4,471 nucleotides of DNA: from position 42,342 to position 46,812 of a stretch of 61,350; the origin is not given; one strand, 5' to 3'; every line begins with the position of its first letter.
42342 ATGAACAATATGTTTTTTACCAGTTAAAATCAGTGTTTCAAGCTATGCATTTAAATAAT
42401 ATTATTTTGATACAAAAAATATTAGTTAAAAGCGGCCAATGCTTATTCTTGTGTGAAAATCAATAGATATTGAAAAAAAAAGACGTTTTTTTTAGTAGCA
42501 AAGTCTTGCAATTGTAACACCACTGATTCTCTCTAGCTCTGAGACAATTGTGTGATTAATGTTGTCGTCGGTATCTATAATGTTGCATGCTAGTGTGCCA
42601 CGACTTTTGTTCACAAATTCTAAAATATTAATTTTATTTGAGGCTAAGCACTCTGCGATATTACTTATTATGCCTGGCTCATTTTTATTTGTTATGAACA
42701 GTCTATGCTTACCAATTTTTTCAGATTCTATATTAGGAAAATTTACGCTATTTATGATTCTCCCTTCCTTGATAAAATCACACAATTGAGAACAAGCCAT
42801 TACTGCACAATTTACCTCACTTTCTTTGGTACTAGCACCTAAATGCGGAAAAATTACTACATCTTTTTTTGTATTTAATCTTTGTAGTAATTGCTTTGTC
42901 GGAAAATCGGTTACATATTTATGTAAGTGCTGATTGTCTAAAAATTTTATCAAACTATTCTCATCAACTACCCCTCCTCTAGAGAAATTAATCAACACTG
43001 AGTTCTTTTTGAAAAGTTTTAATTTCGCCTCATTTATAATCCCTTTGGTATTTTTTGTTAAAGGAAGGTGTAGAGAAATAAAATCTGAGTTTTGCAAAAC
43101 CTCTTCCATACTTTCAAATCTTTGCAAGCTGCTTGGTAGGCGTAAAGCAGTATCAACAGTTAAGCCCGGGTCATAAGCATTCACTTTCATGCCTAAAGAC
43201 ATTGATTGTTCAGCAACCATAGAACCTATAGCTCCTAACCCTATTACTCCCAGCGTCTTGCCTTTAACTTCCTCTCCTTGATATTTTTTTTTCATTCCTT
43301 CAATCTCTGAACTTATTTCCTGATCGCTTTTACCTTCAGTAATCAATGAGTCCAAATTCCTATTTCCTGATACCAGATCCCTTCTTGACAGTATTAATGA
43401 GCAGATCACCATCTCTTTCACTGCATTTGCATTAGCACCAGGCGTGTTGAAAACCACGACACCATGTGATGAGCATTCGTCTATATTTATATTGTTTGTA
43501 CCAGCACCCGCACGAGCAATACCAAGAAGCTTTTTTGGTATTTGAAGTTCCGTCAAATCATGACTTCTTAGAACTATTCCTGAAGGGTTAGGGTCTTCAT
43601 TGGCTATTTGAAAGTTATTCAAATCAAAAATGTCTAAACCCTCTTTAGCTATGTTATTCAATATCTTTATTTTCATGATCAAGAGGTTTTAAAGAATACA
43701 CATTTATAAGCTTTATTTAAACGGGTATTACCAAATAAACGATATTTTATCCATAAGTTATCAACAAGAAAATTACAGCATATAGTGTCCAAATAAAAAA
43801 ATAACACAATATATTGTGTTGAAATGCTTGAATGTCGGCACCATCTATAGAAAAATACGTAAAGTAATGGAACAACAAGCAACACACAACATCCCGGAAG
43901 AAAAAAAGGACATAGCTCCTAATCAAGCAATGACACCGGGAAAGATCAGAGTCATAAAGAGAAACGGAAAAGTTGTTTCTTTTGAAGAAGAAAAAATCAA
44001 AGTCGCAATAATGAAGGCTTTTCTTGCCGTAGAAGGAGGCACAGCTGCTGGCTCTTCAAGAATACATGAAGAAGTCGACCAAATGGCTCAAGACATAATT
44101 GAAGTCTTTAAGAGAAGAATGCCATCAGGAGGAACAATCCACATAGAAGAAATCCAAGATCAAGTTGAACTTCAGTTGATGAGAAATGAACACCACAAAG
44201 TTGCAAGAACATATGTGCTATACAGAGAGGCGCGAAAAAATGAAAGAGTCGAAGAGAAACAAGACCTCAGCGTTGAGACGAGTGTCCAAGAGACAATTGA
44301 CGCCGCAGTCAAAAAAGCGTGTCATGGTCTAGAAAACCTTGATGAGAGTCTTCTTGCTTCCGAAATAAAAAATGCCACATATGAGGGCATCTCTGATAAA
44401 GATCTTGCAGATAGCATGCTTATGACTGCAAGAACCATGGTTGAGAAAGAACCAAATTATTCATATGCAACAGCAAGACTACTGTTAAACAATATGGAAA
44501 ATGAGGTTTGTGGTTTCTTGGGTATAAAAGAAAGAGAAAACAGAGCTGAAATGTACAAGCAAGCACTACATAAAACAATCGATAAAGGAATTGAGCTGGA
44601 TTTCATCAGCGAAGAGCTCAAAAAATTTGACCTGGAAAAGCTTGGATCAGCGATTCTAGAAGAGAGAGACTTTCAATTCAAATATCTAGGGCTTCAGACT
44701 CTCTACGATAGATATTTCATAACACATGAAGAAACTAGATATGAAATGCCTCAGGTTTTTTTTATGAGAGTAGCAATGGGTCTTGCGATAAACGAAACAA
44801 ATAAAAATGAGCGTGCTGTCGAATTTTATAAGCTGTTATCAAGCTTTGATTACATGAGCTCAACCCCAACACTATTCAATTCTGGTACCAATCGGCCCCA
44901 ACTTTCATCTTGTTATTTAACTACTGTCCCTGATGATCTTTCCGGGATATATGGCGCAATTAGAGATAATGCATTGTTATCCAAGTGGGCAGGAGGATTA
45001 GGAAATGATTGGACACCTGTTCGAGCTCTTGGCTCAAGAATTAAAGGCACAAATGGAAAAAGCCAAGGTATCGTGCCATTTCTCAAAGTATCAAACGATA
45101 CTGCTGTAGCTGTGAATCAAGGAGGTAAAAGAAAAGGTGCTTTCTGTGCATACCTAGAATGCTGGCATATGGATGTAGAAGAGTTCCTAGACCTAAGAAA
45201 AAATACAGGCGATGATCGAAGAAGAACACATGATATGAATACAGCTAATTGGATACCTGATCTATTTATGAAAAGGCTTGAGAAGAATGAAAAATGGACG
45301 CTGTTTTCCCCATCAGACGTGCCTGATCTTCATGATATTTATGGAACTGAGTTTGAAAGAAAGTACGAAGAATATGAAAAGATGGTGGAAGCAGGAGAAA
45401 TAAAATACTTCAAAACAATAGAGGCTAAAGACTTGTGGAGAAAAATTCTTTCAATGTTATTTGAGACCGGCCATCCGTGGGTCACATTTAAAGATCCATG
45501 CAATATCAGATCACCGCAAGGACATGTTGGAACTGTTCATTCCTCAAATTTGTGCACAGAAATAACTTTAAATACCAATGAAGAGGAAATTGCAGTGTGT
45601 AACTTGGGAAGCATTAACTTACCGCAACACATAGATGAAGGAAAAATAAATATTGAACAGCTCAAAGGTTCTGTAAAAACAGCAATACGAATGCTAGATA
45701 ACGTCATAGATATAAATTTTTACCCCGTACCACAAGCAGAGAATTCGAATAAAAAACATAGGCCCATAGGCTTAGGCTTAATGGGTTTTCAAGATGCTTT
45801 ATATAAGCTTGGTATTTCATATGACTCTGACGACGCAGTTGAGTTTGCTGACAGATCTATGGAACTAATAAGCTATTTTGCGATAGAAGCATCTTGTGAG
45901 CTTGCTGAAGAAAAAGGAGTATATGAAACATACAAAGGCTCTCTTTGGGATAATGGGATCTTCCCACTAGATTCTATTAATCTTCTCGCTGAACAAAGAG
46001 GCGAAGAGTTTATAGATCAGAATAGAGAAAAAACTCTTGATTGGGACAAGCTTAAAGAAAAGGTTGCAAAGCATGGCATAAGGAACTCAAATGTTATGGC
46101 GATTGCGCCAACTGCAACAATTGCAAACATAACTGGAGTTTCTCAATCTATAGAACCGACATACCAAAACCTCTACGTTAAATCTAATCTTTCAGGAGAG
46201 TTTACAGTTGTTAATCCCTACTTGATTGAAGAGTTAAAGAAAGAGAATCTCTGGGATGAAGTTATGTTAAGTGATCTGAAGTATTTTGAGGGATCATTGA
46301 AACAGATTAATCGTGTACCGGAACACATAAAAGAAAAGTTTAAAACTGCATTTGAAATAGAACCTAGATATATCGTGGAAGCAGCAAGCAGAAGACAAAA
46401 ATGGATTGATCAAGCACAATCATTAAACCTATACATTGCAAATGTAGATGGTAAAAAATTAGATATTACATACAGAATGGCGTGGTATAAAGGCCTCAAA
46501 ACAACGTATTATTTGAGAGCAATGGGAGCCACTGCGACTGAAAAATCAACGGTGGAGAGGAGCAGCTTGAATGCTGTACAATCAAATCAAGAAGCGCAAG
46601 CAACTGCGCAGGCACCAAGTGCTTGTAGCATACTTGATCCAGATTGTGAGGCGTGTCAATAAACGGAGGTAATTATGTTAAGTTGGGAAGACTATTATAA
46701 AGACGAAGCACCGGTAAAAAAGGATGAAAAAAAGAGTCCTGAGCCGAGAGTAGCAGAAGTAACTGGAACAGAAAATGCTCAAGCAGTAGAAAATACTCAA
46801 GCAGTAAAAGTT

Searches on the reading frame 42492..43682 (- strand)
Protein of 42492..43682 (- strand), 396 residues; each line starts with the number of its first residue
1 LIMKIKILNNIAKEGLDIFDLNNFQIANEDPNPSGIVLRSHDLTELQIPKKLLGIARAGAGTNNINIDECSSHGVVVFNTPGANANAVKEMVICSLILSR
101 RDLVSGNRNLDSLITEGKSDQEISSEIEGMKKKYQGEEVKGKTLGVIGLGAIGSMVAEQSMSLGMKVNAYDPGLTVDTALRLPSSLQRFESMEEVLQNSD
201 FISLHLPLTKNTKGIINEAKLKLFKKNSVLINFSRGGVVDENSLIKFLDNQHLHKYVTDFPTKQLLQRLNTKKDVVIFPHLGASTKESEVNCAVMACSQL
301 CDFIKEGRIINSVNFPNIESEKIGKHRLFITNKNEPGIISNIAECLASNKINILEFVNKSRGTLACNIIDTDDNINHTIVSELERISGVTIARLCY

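Call 29: search_protein_families(library=pfam, proteins=[window:42492-43682:-], max_evalue=0.00001)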
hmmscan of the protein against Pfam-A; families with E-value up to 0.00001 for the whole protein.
window:42492-43682:- (396 aa): 3 families
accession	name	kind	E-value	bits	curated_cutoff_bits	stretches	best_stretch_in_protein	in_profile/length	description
PF02826.25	2-Hacid_dh_C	-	7.9e-42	143.1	25.1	1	129-282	24-178/178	D-isomer specific 2-hydroxyacid dehydrogenase, NAD binding domain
PF00389.36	2-Hacid_dh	-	3.7e-17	62.7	24.6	1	36-314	43-134/134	D-isomer specific 2-hydroxyacid dehydrogenase, catalytic domain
PF03446.21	NAD_binding_2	-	8.6e-08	32.8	21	1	144-253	2-112/161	NAD binding domain of 6-phosphogluconate dehydrogenase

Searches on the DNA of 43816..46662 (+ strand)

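Call 15: search_dna_similar(query=window:43816-46662:+, collection=plasmids, mode=near, max_rows=5)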
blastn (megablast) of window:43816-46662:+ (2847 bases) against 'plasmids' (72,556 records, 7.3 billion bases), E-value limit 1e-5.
No match.
